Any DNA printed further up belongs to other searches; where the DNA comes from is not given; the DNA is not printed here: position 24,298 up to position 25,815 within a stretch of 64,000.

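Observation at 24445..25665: Cytoplasmic DszB-like (sulfinate desulfinase-like) protein in an anaerobe, next to the GRE locus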

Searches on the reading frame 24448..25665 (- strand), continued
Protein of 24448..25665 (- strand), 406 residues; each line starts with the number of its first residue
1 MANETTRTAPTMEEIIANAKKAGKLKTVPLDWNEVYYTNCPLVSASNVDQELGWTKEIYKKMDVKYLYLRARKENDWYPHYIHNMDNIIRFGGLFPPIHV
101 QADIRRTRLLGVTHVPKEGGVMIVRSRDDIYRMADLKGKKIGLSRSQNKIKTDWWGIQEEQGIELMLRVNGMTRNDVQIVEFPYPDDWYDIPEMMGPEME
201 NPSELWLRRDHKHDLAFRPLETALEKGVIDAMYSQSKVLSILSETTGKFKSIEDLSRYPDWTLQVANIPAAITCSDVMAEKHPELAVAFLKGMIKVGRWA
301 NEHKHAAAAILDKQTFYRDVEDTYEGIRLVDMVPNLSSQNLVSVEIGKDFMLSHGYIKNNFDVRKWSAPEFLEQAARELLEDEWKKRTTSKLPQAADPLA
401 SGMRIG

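Call 92: search_protein_families(library=ncbifam, proteins=[L091:9496-10794:+, L091:10794-11939:+, L091:13246-14055:+, L091:14052-14921:+, L091:16020-16325:+, L091:19017-19820:+, L091:21630-24392:+], max_evalue=0.00001)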
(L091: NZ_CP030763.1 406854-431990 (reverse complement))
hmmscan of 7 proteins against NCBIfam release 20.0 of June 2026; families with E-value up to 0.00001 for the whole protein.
L091:9496-10794:+ (433 aa): 4 families
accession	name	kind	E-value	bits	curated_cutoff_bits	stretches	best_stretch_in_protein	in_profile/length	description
TIGR03191.1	benz_CoA_bzdO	equivalog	1.2e-26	94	448.6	1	43-307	19-292/430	benzoyl-CoA reductase, bzd-type, subunit O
TIGR02260.1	benz_CoA_red_B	equivalog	1.4e-23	83.2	486.55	1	34-420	9-413/413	benzoyl-CoA reductase subunit B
NF052455.1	HyiscapDhHadB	equivalog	1.3e-19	70.1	750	1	43-423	15-397/398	(R)-2-hydroxyisocaproyl-CoA dehydratase subunit alpha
NF040772.1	double_cubane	equivalog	1.5e-17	63.7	350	1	52-420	18-372/372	double-cubane-cluster-containing anaerobic reductase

L091:10794-11939:+ (382 aa): 4 families
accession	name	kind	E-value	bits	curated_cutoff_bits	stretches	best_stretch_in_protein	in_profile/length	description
NF040772.1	double_cubane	equivalog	1.7e-52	178.7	350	1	22-377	10-372/372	double-cubane-cluster-containing anaerobic reductase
TIGR03190.1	benz_CoA_bzdN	equivalog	2.2e-43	148.5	453.8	1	25-378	19-372/377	benzoyl-CoA reductase, bzd-type, subunit N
NF052456.1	HyiscapDhHadC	equivalog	2.6e-41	141.8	700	1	7-377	4-372/372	(R)-2-hydroxyisocaproyl-CoA dehydratase subunit beta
TIGR02263.1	benz_CoA_red_C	equivalog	1.4e-34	119.7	421.15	1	25-371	21-372/380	benzoyl-CoA reductase subunit C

L091:13246-14055:+ (270 aa): 5 families
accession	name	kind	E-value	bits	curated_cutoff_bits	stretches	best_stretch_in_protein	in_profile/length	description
TIGR00241.1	CoA_E_activ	domain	8.9e-49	166.2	125.4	1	3-257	2-247/248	acyl-CoA dehydratase activase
TIGR03192.1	benz_CoA_bzdQ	equivalog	5.5e-36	124.5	380.2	1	3-263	34-290/293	benzoyl-CoA reductase, bzd-type, subunit Q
TIGR02261.1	benz_CoA_red_D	equivalog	5.8e-26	91.2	312.85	1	5-239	5-237/262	benzoyl-CoA reductase subunit D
TIGR03286.1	methan_mark_15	hypoth_equivalog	1.3e-25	90.2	455.75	1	4-260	147-402/404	methanogenesis marker 15 protein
TIGR02259.1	benz_CoA_red_A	equivalog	2.3e-23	82.6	578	1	76-234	245-402/432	benzoyl-CoA reductase subunit A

L091:14052-14921:+ (290 aa): 5 families
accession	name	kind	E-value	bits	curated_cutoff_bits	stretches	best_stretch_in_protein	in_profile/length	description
TIGR00241.1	CoA_E_activ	domain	7.6e-71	238.5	125.4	1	2-268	1-247/248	acyl-CoA dehydratase activase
TIGR03192.1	benz_CoA_bzdQ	equivalog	6.2e-62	209.7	380.2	1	2-272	33-288/293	benzoyl-CoA reductase, bzd-type, subunit Q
TIGR02259.1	benz_CoA_red_A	equivalog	7.2e-50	170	578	1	75-270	231-432/432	benzoyl-CoA reductase subunit A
TIGR03286.1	methan_mark_15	hypoth_equivalog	2.5e-31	109.1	455.75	1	2-270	145-401/404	methanogenesis marker 15 protein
TIGR02261.1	benz_CoA_red_D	equivalog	1.6e-30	106.1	312.85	1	68-269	56-261/262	benzoyl-CoA reductase subunit D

L091:16020-16325:+ (102 aa): 6 families
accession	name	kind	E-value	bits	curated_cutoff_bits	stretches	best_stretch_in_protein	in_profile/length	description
NF006444.0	PRK08762.1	equivalog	5.4e-10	38.5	449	1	13-101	27-115/387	molybdopterin-synthase adenylyltransferase MoeB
NF008752.0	PRK11784.1-4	equivalog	2e-07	30.1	266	1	14-40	17-43/357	tRNA 2-selenouridine(34) synthase MnmH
NF008750.0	PRK11784.1-2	equivalog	4.5e-07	29.3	241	0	13-40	13-40/346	tRNA 2-selenouridine(34) synthase MnmH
NF007627.0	PRK10287.1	equivalog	8.4e-07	29.2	102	1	20-84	25-89/104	thiosulfate sulfurtransferase PspE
TIGR03167.1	tRNA_sel_U_synt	equivalog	1.9e-06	27.5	219.75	0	17-40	4-27/311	tRNA 2-selenouridine(34) synthase MnmH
TIGR02981.1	phageshock_pspE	exception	5.7e-06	26.6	126.3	1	19-84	22-87/101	thiosulfate sulfurtransferase PspE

L091:19017-19820:+ (268 aa): 0 families

L091:21630-24392:+ (921 aa): 0 families
